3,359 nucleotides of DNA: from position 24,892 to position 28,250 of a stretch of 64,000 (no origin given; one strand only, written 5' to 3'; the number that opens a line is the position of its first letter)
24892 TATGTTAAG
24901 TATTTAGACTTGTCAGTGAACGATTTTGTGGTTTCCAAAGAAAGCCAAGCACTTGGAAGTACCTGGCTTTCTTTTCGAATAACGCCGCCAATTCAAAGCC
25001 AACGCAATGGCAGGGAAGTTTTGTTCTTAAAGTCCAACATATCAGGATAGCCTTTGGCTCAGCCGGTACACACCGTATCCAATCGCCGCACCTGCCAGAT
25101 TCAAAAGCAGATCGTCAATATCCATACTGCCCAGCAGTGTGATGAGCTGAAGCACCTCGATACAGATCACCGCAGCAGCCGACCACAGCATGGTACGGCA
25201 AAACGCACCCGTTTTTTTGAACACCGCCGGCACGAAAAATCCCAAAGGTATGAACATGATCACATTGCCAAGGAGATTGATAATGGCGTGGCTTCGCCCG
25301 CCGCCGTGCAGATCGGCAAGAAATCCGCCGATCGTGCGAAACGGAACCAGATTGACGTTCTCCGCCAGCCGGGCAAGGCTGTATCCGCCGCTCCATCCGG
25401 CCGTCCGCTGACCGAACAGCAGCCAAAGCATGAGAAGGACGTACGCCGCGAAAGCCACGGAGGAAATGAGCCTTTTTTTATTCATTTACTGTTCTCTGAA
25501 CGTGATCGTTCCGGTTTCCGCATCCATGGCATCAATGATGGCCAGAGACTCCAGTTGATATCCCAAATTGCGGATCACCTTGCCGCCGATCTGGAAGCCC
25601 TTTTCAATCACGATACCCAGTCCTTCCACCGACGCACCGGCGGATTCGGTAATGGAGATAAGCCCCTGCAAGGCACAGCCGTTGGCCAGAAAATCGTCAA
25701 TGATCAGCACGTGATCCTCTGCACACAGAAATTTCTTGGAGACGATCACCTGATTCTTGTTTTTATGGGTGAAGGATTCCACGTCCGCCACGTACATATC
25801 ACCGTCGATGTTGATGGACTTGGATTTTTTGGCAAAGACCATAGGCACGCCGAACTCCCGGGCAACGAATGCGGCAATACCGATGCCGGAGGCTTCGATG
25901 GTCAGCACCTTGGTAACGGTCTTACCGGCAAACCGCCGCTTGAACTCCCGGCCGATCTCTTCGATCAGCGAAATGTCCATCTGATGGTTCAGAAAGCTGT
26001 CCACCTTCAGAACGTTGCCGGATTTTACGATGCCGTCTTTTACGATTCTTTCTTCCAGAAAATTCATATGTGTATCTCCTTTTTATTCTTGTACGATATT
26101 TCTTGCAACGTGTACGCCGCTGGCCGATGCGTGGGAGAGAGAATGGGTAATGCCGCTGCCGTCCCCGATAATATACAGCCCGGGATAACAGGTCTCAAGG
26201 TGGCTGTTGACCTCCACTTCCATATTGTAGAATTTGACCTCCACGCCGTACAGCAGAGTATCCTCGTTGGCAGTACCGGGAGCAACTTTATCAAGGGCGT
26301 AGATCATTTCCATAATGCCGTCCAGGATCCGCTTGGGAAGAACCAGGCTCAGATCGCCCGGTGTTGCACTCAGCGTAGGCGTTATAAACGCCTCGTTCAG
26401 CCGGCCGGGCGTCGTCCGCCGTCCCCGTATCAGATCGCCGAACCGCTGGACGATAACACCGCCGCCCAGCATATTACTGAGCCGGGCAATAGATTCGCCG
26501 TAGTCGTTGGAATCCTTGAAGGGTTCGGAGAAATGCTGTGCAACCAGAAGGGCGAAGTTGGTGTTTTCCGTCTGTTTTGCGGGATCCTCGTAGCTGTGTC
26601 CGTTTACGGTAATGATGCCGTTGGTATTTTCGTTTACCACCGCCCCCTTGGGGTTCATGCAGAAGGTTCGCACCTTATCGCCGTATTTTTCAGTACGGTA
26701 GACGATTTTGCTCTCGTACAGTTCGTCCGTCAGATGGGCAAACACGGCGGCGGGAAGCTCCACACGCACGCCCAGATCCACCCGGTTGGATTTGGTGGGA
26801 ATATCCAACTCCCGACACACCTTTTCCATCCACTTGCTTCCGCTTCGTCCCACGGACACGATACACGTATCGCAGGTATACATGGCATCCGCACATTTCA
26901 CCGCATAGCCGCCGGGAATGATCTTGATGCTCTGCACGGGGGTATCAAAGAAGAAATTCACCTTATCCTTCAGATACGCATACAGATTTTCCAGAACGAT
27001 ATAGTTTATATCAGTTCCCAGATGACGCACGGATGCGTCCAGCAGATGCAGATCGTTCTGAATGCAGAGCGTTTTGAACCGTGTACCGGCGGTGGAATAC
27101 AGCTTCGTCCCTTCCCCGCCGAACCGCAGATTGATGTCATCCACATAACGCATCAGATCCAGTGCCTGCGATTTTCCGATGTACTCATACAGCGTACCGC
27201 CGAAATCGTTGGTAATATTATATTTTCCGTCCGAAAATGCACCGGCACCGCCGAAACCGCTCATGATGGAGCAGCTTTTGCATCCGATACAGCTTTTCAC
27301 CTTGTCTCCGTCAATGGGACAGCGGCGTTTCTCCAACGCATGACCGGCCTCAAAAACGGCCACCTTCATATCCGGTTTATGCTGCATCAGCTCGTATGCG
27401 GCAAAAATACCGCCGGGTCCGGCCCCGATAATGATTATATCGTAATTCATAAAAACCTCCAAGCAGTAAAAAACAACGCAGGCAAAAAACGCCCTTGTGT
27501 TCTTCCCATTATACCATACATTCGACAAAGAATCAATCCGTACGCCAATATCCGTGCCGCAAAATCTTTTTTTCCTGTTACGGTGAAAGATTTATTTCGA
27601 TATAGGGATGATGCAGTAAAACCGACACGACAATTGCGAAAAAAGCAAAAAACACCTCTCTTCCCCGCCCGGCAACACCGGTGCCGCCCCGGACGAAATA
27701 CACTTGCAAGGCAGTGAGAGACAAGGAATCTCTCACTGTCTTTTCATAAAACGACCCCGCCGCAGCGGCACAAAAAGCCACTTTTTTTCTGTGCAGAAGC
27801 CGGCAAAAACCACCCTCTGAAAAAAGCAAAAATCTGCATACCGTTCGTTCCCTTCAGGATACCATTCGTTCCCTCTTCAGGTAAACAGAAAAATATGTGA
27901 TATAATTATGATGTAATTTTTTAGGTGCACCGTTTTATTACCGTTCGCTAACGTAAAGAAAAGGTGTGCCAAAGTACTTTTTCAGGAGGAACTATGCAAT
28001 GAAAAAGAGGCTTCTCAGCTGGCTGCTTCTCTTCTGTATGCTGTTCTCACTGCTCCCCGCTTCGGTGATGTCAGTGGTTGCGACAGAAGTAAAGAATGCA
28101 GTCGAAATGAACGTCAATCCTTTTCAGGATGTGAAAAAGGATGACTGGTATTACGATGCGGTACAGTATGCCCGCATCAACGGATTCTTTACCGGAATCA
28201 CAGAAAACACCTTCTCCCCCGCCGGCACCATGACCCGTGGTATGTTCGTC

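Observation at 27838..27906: LytTR-type 9-12-9 direct repeats in front of an activator-style promoter for the giant surface-protein gene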

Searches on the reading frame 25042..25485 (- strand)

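Call 3: search_protein_families(library=pfam, proteins=[window:25042-25485:-])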
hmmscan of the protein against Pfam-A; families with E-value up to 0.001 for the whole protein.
window:25042-25485:- (147 aa): 1 family
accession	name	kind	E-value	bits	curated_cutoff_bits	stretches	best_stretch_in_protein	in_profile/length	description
PF04892.17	VanZ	-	7.4e-29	101.4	30.1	1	12-142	1-124/126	VanZ like family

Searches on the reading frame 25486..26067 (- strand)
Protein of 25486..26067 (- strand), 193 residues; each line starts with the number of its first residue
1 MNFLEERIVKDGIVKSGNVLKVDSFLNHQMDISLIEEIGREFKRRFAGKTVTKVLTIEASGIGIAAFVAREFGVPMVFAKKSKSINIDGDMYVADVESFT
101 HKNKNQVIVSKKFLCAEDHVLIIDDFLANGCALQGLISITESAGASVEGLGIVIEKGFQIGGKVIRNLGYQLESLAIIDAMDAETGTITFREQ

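Call 3: search_protein_families(library=pfam, proteins=[window:25486-26067:-])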
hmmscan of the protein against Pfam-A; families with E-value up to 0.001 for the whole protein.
window:25486-26067:- (193 aa): 1 family
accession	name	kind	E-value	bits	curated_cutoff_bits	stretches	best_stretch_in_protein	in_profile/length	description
PF00156.33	Pribosyltran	-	1.2e-09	38.1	26.3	1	32-156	12-126/158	Phosphoribosyl transferase domain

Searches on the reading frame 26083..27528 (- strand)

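Call 3: search_protein_families(library=pfam, proteins=[window:26083-27528:-])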
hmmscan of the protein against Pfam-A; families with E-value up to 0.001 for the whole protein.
window:26083-27528:- (481 aa): 7 families
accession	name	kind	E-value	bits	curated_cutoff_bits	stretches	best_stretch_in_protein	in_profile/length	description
PF21688.3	FAD-depend_C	-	1.7e-12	48.4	27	1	275-431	36-195/197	FAD-dependent protein, C-terminal domain-like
PF07992.20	Pyr_redox_2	-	4.5e-10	39.9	26.1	1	29-72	1-42/291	Pyridine nucleotide-disulphide oxidoreductase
PF01946.23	Thi4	-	1.5e-07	31.3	26.2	1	23-61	12-49/235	Thi4 family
PF13738.12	Pyr_redox_3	-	3.3e-05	23.7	30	0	32-63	1-31/305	Pyridine nucleotide-disulphide oxidoreductase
PF03486.20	HI0933_like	-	6.1e-05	23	50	1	30-67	2-37/244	HI0933-like protein Rossmann domain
PF01266.30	DAO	-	6.4e-05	23.1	27.9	0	30-63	1-32/353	FAD dependent oxidoreductase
PF13450.12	NAD_binding_8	-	0.0001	22.9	21.9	1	33-63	1-29/68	NAD(P)-binding Rossmann-like domain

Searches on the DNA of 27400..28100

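Call 8: search_rna_families(source=window, start=27400, end=28100, threshold=evalue, max_evalue=1)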
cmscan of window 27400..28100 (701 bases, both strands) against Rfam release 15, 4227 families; matches with E-value up to 1: 1.
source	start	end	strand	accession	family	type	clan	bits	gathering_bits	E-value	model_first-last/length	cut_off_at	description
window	27670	27774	-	RF00223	IRES_Bip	Cis-reg; IRES;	-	10.6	40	0.66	1-263/263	no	bip internal ribosome entry site (IRES)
